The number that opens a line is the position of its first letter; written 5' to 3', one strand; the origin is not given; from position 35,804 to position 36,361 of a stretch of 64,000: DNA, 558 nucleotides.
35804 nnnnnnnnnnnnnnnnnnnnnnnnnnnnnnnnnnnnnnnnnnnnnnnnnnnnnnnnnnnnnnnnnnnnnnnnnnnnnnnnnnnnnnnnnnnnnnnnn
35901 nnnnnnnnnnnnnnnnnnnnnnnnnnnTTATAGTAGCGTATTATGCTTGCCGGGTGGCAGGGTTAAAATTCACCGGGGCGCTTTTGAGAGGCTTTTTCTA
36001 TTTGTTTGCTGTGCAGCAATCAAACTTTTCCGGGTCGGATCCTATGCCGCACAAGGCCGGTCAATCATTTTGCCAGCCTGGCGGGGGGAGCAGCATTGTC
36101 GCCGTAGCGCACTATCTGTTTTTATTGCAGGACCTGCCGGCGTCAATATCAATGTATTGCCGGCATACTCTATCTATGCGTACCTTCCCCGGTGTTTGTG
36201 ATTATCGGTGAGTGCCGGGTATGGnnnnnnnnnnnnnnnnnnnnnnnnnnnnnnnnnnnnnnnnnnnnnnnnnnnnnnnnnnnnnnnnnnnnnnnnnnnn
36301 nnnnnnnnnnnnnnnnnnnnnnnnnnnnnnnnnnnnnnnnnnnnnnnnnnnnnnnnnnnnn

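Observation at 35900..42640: A 6.2-kb segment (Nhi-like NERD-helicase, XRE-ImmA, IS remnant, ABM, TPR) is bracketed by diverged duplicates of the tauE 5' end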

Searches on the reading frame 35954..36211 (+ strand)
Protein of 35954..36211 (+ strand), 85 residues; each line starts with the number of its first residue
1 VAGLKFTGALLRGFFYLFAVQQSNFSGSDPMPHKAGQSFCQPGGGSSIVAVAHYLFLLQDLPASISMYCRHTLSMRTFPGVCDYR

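Call 45: search_protein_families(library=pfam, proteins=[window:35954-36211:+], max_evalue=1)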
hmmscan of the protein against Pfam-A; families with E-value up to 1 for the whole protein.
window:35954-36211:+ (85 aa): 0 families
